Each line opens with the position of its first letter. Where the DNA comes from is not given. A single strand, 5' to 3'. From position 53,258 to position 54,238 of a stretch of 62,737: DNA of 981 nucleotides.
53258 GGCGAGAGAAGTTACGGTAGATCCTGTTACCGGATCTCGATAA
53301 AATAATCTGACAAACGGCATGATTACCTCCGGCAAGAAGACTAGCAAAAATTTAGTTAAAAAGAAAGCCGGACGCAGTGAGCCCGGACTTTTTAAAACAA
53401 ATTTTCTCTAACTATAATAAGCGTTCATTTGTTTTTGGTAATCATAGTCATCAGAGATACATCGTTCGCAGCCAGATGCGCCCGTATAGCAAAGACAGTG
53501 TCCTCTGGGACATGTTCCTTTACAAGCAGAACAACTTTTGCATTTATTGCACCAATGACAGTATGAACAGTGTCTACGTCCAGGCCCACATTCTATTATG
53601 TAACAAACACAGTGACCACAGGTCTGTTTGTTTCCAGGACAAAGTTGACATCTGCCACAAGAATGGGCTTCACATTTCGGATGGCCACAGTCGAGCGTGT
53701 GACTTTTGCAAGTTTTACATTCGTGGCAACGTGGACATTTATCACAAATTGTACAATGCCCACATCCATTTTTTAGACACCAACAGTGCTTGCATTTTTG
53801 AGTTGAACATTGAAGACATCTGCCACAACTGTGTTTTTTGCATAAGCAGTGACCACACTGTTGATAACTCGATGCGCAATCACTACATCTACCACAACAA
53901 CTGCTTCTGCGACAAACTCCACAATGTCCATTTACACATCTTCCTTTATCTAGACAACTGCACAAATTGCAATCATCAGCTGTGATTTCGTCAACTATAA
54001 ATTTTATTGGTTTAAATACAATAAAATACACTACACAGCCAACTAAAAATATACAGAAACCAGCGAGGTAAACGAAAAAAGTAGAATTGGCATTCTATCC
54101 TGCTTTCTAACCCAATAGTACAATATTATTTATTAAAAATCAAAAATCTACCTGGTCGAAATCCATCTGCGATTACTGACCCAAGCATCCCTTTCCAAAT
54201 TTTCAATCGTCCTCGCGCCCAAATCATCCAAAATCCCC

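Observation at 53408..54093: Membrane-anchored protein made of CxxC/CG[HR]C repeats (46 Cys in 207 aa)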

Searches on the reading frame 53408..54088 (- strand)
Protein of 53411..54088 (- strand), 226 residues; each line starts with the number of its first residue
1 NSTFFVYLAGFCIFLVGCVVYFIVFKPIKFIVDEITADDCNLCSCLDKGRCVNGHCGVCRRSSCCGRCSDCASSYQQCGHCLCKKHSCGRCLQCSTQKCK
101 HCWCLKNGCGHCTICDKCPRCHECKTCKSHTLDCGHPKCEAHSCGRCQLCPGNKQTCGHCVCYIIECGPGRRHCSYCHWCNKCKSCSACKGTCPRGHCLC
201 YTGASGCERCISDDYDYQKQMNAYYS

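Call 6: search_protein_families(library=pfam, proteins=[window:53408-54031:-], max_evalue=0.1)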
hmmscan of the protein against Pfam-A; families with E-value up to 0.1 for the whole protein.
window:53408-54031:- (207 aa): 0 families

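Call 11: search_solved_structures(query=window:53408-54031:-, max_evalue=1)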
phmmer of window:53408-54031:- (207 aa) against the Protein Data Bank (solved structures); distinct sequences matched with E-value up to 1: 0.

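Call 12: find_encoding_contigs(protein=window:53408-54031:-, flank=10000)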
Protein window:53408-54031:- (207 aa): no gene with exactly this product is on record in the collection.

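Call 14: find_related_loci(query=window:53408-54031:-, collection=genome_contigs, flank=10000)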
Query window:53408-54031:- (207 aa) in genome_contigs; peptide patterns used: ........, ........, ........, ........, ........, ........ (x = any residue, [..] = any of these).
18 stretches matched a pattern, but none encodes a relative of the query by tblastn (E <= 1e-3).

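Call 15: find_related_loci(query=window:53408-54031:-, collection=metagenome_contigs, flank=10000)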
Query window:53408-54031:- (207 aa) in metagenome_contigs; peptide patterns used: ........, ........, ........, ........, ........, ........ (x = any residue, [..] = any of these).
30 stretches matched a pattern; 1 encode a relative of the query (tblastn E <= 1e-3); 1 distinct loci.
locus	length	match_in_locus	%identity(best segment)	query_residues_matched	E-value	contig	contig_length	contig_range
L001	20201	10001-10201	29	141-205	7e-5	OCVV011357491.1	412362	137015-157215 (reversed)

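Call 16: find_related_loci(query=window:53408-54031:-, collection=viral_contigs, flank=10000)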
Query window:53408-54031:- (207 aa) in viral_contigs; peptide patterns used: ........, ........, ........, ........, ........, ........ (x = any residue, [..] = any of these).
2 stretches matched a pattern; 1 encode a relative of the query (tblastn E <= 1e-3); 1 distinct loci.
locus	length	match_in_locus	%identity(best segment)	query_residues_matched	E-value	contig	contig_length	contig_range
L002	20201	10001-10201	29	141-205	7e-5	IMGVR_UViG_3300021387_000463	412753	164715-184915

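Call 28: search_protein_representatives(protein=window:53411-54088:-)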
Query: 226 residues. Proteins with E-value up to 0.001 (for the whole library): 3; up to 1e-10: 1; up to 1e-30: 0. The best 3 are listed.
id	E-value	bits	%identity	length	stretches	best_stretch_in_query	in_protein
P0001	8.8e-11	58.1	43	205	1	34-221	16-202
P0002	1.8e-07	47.3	42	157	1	131-211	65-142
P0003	8.6e-05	38.5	45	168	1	98-177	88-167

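Call 32: find_encoding_contigs(protein=P0001, flank=10000)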
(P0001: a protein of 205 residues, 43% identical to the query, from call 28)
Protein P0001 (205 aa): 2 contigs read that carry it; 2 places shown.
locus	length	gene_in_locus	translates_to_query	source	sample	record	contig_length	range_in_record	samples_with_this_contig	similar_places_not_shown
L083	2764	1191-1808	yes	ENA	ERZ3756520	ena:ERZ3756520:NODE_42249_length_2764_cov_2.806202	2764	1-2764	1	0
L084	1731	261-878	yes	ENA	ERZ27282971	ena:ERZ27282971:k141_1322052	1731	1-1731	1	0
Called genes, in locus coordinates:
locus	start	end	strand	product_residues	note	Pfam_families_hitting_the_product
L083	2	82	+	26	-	?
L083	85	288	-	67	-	PF01381:HTH_3 (weak), PF13443:HTH_26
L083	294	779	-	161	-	PF11188:DUF2975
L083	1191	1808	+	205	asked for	-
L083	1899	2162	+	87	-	-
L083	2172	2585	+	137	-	PF01230:HIT (weak)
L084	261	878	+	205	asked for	-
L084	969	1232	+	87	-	-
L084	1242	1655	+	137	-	PF01230:HIT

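Call 33: find_encoding_contigs(protein=P0002, flank=10000)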
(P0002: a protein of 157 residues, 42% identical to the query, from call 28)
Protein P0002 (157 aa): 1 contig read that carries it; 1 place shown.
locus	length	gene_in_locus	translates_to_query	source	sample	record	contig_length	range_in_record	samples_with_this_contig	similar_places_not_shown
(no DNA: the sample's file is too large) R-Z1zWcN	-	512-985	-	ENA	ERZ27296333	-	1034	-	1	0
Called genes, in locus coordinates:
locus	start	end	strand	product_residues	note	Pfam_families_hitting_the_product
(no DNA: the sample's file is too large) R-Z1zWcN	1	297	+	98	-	?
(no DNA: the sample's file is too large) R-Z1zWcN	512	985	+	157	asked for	-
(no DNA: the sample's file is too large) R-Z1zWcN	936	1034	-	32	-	?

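Call 34: find_encoding_contigs(protein=P0003, flank=10000)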
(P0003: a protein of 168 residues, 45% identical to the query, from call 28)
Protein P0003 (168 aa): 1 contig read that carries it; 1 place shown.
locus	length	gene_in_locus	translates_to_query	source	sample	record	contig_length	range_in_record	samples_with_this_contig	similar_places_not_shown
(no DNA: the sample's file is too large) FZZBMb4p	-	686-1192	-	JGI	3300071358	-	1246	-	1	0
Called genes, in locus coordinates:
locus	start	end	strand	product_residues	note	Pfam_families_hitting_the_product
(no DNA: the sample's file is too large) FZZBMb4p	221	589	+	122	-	PF01541:GIY-YIG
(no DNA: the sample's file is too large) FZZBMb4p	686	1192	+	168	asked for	-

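Call 36: find_homologous_proteins(query=A1, max_evalue=0.01)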
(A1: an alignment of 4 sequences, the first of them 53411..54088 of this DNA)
Query A1 (4 sequences) (226 aa, profile of the alignment): 2 proteins with E <= 0.01 among 917 candidates.
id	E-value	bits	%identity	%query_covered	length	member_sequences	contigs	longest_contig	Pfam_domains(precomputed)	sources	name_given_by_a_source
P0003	2.0e-49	186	34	59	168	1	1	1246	-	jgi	jgi:hypothetical protein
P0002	4.9e-45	171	49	25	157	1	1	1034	-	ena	-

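Call 40: predict_structure(alignment_id=A1)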
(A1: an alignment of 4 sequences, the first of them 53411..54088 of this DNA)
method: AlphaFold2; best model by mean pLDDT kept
length: 226 residues; sequences in the alignment: 4
mean_pLDDT: 38.6   pTM: 0.20
mean pLDDT of the five models: 38.6, 37.4, 36.1, 35.9, 35.7
residues with pLDDT >= 90: 12; 70-90: 11; 50-70: 8; < 50: 195
segments of 3 or more residues with pLDDT < 50: 32-226
pLDDT, mean of each block of 10 residues (from residue 1): 87 90 67 41 31 31 29 29 27 29 31 33 30 29 26 27 31 35 35 35 33 42 39
secondary structure, 60 per line:
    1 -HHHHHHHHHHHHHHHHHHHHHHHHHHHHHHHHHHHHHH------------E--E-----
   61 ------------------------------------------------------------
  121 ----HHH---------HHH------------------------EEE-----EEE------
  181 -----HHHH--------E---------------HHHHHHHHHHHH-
elements in order: H2-39 E164-166 E172-174 H186-189 H214-225

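Call 45: search_protein_families(library=pfam, alignment_id=A1, max_evalue=10)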
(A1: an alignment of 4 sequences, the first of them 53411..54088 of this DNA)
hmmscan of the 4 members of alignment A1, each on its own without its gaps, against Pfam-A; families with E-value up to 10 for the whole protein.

A. member 1, window:53411-54088:- (226 aa): 0 families

B. families by the number of members that match (of 4 scanned): 0 families
